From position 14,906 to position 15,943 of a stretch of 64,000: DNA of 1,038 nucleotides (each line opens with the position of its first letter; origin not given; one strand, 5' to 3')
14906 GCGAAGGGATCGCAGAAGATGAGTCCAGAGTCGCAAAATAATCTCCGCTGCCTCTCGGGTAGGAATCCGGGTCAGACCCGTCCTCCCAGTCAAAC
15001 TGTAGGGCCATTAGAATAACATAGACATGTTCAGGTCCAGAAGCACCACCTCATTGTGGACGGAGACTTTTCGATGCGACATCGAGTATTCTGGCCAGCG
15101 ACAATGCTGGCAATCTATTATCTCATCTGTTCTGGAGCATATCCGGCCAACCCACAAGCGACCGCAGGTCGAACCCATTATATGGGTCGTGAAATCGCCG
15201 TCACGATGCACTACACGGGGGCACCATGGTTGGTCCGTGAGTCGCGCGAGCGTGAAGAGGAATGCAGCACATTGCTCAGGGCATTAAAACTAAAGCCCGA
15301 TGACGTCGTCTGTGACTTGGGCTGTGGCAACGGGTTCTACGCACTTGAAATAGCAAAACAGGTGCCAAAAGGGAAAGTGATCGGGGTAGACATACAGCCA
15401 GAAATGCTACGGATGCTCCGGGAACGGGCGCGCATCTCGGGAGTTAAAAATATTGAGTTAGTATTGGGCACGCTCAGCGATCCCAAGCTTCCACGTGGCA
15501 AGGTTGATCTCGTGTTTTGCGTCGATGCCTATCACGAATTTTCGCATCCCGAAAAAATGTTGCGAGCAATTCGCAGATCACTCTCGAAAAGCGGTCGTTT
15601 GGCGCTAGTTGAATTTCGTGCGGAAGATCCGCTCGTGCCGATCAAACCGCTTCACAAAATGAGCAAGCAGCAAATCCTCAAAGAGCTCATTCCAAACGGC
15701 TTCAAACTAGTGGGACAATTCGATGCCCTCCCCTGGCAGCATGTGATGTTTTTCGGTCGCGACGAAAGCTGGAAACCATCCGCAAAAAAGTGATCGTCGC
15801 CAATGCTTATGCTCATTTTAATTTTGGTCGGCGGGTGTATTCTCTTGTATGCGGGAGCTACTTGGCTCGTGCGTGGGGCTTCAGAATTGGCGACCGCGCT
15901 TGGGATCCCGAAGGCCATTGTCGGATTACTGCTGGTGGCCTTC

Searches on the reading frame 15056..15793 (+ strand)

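Call 14: search_protein_families(library=pfam, proteins=[window:15056-15793:+])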
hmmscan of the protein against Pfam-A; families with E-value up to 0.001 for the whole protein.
window:15056-15793:+ (245 aa): 18 families
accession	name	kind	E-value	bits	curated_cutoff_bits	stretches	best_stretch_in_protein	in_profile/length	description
PF13847.12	Methyltransf_31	-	1.4e-23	83.6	27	1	80-204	2-127/145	Methyltransferase domain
PF13649.12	Methyltransf_25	-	4e-21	76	27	1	85-180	1-97/97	Methyltransferase domain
PF08241.18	Methyltransf_11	-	2.7e-19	70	21.2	1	87-183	2-94/95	Methyltransferase domain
PF08242.18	Methyltransf_12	-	2.2e-14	54.4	30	1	87-182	2-98/98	Methyltransferase domain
PF13489.12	Methyltransf_23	-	7.3e-13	49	27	1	66-199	5-124/164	Methyltransferase domain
PF01209.24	Ubie_methyltran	-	3e-12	46.8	20.1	1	80-189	46-156/233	ubiE/COQ5 methyltransferase family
PF05175.20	MTS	-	6.6e-10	39.3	23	1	72-187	22-141/170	Methyltransferase small domain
PF00891.24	Methyltransf_2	-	1.9e-09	37.6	22.3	1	71-187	52-167/210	O-methyltransferase domain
PF02390.23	Methyltransf_4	-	6.9e-08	32.6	24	1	84-137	4-57/173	Putative methyltransferase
PF01728.25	FtsJ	-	2.8e-07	31.1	24.1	1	74-220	13-160/181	FtsJ-like methyltransferase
PF02475.24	TRM5-TYW2_MTfase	-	2.3e-06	28.1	28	1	77-137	32-93/164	TRM5/TYW2 methyltransferase domain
PF24675.1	NpmA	-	9e-06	25.6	60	1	75-136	17-82/214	16S rRNA (adenine(1408)-N(1))-methyltransferase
PF08003.17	Methyltransf_9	-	2.4e-05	23.9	23.8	1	82-184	116-217/315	Protein of unknown function (DUF1698)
PF01135.25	PCMT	-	6.4e-05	23.3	20.3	1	72-138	64-131/210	Protein-L-isoaspartate(D-aspartate) O-methyltransferase (PCMT)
PF13679.12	Methyltransf_32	-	0.00017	22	27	1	73-160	16-109/143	Methyltransferase domain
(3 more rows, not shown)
